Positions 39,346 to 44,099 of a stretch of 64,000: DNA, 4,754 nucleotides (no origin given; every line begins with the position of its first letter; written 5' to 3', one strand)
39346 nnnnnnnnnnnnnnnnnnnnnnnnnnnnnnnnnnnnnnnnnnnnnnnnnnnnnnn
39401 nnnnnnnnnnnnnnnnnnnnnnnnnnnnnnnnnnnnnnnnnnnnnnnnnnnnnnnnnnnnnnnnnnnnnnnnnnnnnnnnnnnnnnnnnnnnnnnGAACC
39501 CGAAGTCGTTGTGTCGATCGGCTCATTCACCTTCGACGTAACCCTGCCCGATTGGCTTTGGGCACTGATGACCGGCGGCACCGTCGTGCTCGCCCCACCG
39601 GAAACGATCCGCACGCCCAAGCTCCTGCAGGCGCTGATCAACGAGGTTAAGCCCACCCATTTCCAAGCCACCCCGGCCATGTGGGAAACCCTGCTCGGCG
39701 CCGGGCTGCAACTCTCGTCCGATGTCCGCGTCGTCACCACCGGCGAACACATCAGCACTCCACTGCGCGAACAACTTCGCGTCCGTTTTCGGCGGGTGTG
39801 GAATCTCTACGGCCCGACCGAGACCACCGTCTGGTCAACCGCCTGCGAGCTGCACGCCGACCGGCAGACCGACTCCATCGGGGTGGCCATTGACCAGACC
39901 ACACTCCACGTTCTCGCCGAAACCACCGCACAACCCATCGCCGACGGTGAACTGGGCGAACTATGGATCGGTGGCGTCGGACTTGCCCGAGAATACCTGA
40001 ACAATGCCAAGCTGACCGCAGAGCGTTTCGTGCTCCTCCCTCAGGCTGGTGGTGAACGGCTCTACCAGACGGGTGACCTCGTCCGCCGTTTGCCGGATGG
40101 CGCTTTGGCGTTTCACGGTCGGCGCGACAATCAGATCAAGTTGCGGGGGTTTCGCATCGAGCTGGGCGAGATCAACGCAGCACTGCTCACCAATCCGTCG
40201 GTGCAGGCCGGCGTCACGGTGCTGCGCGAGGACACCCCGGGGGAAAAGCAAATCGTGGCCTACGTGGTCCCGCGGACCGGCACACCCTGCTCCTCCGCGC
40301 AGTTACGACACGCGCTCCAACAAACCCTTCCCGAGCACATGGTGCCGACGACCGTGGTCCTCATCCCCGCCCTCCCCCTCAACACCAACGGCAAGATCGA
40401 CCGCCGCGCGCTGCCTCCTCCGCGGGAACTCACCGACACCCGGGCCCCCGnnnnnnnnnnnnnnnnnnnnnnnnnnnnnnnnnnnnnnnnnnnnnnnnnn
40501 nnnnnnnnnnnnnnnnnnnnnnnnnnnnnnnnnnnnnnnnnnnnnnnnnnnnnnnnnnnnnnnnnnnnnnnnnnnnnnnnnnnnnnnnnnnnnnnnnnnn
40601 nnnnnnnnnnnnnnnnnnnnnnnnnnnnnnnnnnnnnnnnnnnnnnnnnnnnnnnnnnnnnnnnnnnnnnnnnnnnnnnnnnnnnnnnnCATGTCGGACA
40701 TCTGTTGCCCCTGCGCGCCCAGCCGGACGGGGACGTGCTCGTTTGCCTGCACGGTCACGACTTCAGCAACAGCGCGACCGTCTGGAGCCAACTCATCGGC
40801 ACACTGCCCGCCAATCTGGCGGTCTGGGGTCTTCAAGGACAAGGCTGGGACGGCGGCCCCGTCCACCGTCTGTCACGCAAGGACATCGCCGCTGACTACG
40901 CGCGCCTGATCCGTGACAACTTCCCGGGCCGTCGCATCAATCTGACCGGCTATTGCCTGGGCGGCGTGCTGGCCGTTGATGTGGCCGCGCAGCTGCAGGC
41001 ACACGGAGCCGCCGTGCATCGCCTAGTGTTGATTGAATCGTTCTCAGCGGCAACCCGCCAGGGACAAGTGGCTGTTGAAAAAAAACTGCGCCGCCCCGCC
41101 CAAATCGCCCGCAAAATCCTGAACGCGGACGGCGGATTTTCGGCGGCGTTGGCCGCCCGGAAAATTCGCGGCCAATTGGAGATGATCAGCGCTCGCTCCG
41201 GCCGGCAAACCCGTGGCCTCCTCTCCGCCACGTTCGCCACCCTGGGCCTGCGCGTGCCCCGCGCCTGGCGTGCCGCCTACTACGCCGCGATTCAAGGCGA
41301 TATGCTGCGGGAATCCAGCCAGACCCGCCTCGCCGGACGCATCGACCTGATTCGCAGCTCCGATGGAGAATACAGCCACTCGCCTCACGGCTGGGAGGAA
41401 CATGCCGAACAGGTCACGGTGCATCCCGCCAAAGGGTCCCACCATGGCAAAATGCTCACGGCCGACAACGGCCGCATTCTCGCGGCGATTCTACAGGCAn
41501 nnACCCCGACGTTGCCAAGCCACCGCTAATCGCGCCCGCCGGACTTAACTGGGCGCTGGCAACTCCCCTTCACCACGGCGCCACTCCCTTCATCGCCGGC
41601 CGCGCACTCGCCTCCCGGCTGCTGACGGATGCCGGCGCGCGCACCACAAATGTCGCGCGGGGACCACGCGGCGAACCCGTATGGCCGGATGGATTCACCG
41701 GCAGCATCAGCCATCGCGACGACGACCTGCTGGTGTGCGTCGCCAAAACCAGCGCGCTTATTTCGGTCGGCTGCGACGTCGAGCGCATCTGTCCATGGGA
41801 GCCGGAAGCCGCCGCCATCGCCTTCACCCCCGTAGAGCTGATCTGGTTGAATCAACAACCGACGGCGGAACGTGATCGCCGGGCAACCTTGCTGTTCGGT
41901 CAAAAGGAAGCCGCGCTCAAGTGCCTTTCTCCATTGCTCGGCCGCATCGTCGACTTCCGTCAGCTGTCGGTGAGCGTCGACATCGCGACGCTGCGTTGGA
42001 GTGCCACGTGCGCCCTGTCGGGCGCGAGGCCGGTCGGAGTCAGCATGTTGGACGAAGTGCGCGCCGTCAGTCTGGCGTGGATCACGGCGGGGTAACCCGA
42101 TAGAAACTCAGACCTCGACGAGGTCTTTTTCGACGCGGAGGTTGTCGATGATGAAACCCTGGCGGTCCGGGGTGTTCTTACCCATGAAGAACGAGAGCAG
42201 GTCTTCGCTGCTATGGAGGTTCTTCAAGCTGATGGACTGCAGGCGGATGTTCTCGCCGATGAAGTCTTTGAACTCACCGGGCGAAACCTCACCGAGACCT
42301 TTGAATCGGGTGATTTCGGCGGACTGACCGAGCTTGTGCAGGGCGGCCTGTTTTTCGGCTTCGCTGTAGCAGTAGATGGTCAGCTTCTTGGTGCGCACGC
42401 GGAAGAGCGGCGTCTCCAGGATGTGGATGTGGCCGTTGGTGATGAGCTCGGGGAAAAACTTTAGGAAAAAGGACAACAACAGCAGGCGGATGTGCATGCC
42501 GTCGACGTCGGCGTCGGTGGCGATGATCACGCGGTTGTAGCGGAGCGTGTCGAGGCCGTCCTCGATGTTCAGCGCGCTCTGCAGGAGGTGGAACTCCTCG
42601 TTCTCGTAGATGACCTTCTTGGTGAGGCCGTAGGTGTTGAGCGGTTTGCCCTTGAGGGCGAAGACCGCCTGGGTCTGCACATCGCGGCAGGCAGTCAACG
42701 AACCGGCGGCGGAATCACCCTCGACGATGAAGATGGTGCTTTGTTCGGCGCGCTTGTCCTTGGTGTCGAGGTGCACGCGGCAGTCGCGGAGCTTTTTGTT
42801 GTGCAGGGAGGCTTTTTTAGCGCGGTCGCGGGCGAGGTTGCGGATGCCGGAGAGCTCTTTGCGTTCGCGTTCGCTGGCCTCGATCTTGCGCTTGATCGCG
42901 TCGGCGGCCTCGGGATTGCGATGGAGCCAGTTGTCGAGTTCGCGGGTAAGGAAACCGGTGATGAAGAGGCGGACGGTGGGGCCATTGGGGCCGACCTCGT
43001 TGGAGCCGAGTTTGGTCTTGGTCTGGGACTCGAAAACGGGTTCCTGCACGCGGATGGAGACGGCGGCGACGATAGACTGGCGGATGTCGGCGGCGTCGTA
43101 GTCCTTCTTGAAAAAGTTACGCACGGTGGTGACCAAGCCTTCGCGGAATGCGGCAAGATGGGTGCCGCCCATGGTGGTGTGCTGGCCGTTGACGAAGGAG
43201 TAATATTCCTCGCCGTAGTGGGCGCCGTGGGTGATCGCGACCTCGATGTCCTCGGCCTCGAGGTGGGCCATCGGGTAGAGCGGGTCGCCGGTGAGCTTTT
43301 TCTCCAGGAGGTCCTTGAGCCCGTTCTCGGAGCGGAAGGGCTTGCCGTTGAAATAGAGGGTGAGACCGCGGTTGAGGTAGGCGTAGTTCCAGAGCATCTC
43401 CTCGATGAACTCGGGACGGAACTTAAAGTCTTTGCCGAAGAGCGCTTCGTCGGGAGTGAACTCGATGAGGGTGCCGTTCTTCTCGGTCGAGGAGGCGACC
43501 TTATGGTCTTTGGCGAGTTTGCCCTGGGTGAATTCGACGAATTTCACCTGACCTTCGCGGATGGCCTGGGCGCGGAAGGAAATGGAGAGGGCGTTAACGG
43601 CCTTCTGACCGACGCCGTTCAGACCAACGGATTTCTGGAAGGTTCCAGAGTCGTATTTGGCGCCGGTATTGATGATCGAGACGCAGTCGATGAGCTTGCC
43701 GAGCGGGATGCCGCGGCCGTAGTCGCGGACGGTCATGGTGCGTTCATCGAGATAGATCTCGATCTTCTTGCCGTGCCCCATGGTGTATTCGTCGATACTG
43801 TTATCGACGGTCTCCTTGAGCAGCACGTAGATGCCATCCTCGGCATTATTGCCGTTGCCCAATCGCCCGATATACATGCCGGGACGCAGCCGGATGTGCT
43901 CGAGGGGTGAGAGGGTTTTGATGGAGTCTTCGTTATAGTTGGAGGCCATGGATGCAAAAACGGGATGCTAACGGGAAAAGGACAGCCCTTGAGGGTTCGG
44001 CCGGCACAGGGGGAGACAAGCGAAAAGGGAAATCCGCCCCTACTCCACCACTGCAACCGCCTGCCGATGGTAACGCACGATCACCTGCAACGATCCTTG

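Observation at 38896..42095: Condensation-less NRPS-like A-T-TE enzyme with a cysteine thioesterase, coupled to its own PPTase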

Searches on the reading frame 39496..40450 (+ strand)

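Call 51: search_solved_structures(query=window:39496-40450:+, show_alignments=3, max_evalue=1e-30)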
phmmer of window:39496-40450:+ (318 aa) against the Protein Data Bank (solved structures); distinct sequences matched with E-value up to 1e-30: 40.
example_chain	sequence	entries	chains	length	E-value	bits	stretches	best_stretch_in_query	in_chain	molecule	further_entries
6mfz_A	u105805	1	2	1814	9.6e-96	323.5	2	9-308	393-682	Linear gramicidin synthase subunit A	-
9be3_A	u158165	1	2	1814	9.6e-96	323.5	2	9-308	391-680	Linear gramicidin synthase subunit A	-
9be4_A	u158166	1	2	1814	9.6e-96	323.5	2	9-308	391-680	Linear gramicidin synthase subunit A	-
9meh_A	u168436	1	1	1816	9.6e-96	323.5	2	9-308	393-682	Linear gramicidin synthase subunit A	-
6mfy_A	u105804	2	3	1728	9.8e-96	323.5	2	9-308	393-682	Linear gramicidin synthase subunit A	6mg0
8xjz_C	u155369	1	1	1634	3.8e-80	272.3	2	10-306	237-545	Peptide synthetase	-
5u89_A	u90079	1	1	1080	6.7e-71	241.9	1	5-310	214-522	Amino acid adenylation domain protein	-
8www_A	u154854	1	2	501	5.9e-64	219.1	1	5-309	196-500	Carrier domain-containing protein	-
6p1j_A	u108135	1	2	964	2e-62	214.1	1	3-306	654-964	Txo2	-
8jbr_A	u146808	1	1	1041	4.1e-55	190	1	8-310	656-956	McyA protein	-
8hlk_A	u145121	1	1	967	8.7e-55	189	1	7-312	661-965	Microcystin synthetase B (Fragment)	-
4zxh_A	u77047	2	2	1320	1.6e-53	184.8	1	6-309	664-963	ABBFA_003403 | Tyrocidine synthetase 3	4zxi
4d4g_A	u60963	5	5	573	1.2e-50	175.3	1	9-309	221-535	APNAA1 | APNA A1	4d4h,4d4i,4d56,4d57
5ja1_A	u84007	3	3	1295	3.2e-50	174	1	6-310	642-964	Enterobactin synthase component F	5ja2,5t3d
9bfd_A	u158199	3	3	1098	5.6e-50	173.2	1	8-312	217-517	Tyrocidine synthase 1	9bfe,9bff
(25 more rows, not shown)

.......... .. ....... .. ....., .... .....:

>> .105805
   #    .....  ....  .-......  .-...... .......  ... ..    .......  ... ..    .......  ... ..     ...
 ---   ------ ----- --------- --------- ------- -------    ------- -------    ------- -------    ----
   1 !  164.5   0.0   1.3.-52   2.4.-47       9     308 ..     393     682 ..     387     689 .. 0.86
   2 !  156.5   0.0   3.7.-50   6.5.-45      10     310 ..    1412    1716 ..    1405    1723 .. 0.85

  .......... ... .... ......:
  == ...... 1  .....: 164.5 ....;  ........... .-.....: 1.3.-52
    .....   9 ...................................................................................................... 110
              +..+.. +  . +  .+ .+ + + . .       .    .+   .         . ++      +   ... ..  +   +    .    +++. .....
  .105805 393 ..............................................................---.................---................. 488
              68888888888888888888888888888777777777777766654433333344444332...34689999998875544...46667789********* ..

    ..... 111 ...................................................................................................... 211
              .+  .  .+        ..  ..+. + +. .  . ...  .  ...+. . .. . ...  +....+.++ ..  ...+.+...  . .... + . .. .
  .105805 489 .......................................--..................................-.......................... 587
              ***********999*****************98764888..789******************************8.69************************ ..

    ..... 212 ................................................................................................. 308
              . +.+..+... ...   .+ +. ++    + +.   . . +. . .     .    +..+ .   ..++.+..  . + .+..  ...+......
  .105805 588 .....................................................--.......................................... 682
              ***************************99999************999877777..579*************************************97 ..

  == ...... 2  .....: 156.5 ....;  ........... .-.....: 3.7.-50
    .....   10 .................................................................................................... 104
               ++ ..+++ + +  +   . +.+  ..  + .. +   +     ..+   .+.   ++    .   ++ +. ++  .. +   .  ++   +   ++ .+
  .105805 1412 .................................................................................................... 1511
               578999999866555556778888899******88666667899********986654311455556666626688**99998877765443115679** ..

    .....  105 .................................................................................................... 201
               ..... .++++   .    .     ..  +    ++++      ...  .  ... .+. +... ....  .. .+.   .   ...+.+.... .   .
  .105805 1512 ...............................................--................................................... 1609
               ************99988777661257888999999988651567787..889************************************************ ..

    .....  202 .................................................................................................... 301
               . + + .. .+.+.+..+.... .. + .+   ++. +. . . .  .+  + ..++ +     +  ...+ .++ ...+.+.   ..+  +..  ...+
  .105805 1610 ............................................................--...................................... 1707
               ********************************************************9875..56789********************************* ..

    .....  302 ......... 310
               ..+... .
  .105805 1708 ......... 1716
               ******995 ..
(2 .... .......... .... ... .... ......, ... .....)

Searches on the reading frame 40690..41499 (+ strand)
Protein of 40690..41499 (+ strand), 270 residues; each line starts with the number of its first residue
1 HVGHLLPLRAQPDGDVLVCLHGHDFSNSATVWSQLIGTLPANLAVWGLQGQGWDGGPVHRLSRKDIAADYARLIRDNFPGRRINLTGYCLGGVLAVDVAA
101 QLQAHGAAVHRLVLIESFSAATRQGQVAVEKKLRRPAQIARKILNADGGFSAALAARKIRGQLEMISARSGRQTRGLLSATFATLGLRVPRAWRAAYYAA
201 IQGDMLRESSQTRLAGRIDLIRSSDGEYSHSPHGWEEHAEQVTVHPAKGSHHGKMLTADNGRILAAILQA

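Call 13: search_solved_structures(query=window:40690-41499:+, max_evalue=1, show_alignments=5)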
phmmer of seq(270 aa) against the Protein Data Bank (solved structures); distinct sequences matched with E-value up to 1: 22.
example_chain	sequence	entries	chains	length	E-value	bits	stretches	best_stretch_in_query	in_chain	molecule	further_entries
7dxo_A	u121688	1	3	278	3.4e-07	33.2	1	5-119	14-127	Non-ribosomal peptide synthetase 4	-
7crn_A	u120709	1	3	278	4.7e-07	32.8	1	5-119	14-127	Non-ribosomal peptide synthetase 4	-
3tej_A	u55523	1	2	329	7.5e-06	28.8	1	5-128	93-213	Enterobactin synthase component F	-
2roq_A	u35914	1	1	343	7.6e-06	28.8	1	5-128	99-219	Enterobactin synthetase component F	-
6ojc_A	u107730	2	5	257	1.5e-05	27.8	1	64-126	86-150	NocB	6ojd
3lcr_A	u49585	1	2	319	3.1e-05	26.8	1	25-137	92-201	Tautomycetin biosynthetic PKS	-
5ja1_A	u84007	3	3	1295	4.4e-05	26.3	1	5-127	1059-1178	Enterobactin synthase component F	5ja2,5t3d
7r0x_A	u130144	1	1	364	7.3e-05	25.6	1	23-116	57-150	Polyketide synthase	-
8tqv_A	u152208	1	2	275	0.00052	22.8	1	5-146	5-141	Polyketide synthase Pks13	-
5v3z_A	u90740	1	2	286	0.00055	22.7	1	5-146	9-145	Polyketide synthase Pks13 (Termination polyketide synthase)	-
5v3w_A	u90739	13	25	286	0.00057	22.7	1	5-146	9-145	Polyketide synthase Pks13 (Termination polyketide synthase) | Polyketide synthase Pks13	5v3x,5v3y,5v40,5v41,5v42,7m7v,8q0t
7vjt_A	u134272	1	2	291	0.0006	22.6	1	5-146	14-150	Polyketide synthase Pks13 (Termination polyketide synthase)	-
6imp_A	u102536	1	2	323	0.0016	21.2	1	41-151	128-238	RTX toxin RtxA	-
9f7b_A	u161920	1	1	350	0.0027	20.4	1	48-117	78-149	3-hydroxyacyl-[acyl-carrier-protein] dehydratase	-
6ii2_A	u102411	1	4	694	0.006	19.3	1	41-151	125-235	Putative RTX-toxin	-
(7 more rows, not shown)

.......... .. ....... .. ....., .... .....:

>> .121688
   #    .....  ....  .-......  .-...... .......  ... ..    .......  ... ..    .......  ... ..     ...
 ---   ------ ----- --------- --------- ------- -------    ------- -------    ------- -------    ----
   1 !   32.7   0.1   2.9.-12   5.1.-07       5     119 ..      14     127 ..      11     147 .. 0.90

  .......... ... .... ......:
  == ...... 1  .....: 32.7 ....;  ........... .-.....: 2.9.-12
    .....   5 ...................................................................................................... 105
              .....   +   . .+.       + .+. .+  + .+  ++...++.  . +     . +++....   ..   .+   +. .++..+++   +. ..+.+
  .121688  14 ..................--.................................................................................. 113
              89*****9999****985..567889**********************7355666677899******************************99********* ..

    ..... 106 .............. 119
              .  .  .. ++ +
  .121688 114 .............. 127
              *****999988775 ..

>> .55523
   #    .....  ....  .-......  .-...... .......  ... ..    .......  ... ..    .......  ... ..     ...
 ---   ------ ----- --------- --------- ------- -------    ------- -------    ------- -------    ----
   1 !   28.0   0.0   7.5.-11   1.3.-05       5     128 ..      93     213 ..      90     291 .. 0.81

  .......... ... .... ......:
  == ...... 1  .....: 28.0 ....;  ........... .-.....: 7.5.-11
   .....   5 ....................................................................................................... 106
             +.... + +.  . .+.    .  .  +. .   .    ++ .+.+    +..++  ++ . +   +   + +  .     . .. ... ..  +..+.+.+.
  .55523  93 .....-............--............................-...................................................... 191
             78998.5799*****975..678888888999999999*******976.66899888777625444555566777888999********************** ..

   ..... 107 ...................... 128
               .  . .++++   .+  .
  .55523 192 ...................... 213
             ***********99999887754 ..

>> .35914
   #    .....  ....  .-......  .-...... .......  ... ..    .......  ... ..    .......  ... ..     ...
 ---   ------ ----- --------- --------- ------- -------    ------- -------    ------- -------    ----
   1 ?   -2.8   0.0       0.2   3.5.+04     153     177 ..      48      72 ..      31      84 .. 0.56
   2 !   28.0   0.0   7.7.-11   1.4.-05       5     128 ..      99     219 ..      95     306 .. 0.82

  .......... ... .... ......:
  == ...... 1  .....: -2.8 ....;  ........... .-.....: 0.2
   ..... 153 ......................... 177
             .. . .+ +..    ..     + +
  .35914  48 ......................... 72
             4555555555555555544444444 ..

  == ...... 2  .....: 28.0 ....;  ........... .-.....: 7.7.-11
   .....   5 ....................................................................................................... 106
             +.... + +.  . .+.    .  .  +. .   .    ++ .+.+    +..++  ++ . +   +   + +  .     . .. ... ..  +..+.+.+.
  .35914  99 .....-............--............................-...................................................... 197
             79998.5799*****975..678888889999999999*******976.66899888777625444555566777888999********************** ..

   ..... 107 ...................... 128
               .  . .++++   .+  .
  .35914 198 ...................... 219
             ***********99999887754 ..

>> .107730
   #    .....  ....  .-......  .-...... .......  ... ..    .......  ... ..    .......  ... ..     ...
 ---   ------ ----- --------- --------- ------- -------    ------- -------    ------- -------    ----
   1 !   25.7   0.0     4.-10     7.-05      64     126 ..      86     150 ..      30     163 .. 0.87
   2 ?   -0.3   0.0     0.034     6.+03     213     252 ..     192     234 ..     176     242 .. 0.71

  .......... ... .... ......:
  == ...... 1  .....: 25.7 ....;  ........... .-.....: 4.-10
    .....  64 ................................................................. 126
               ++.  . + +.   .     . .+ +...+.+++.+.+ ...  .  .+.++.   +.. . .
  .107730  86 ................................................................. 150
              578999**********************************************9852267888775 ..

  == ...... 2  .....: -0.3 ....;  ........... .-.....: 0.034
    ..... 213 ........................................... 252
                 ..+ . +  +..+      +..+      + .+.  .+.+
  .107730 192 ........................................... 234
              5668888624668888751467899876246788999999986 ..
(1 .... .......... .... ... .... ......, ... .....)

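Call 52: search_protein_representatives(protein=window:40699-41499:+)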
Query: 267 residues. Proteins with E-value up to 0.001 (for the whole library): 2515; up to 1e-10: 30; up to 1e-30: 2. The best 150 are listed.
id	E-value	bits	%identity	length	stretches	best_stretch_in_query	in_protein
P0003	2.2e-171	584.5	100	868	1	1-267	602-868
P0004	1.4e-38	149.3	38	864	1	2-263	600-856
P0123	1.3e-17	80.6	26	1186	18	148-200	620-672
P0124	6.6e-16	75.0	34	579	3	40-125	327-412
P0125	8.5e-16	74.6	27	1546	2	3-248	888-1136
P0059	1.2e-15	74.2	30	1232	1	13-266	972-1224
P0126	6.9e-15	71.6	31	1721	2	7-267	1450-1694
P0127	1.2e-14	70.9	30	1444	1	8-232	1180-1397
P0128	1.1e-13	67.7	33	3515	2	2-119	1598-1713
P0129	1.5e-13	67.3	31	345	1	21-252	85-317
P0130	1.6e-13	67.1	29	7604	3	42-117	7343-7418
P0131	3.1e-13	66.2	31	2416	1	2-233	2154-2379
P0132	4.1e-13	65.8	32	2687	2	15-120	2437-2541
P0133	9.1e-13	64.7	27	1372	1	1-249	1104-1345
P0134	1.0e-12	64.5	31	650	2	14-118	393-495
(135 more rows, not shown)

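Call 56: search_protein_families(library=ncbifam, proteins=[window:40699-41499:+], max_evalue=1)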
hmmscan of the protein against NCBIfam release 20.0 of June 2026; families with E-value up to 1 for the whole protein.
window:40699-41499:+ (267 aa): 8 families
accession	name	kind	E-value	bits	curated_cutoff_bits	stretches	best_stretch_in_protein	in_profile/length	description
NF040607.1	mycolic_Pks13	equivalog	2.9e-09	34.9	2100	1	5-149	1413-1553/1680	polyketide synthase Pks13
NF007605.2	PRK10252.1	equivalog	9e-08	30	2400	1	2-122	1057-1174/1292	enterobactin non-ribosomal peptide synthetase EntF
TIGR03695.1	menH_SHCHC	equivalog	1.2e-06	28.2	208.55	1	12-116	3-105/252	2-succinyl-6-hydroxy-2,4-cyclohexadiene-1-carboxylate synthase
TIGR01738.1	bioH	equivalog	0.00021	21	206.95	1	11-123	3-107/245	pimeloyl-ACP methyl ester esterase BioH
NF050089.1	i_nPHAscl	equivalog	0.0003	19.9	300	1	11-117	18-120/288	intracellular short-chain-length polyhydroxyalkanoate depolymerase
NF011457.0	PRK14875.1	equivalog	0.0038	16.2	307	1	10-114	131-231/372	acetoin dehydrogenase dihydrolipoyllysine-residue acetyltransferase subunit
TIGR03101.1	hydr2_PEP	hypoth_equivalog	0.0041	16.7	202.75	1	60-161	83-174/266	hydrolase 2, exosortase A system-associated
NF047388.1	SA1320_fam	subfamily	0.0076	14.7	230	1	64-101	38-74/644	SA1320 family protein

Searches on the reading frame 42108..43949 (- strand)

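Call 8: search_protein_families(library=pfam, proteins=[window:42108-43949:-], max_evalue=0.001)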
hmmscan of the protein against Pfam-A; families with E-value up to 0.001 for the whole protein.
window:42108-43949:- (613 aa): 4 families
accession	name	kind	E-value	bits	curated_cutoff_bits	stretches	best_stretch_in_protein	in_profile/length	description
PF00204.31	DNA_gyraseB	-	2.5e-28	99.1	27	1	222-365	19-166/173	DNA gyrase B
PF01751.28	Toprim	-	8.6e-16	58.3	23.1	1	405-512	1-95/96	Toprim domain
PF02518.31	HATPase_c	-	1.5e-07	32.3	26.4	1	37-168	3-109/111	Histidine kinase-, DNA gyrase B-, and HSP90-like ATPase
PF00986.26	DNA_gyraseB_C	-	8.2e-07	29.5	29.8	1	542-600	2-62/63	DNA gyrase B subunit, carboxyl terminus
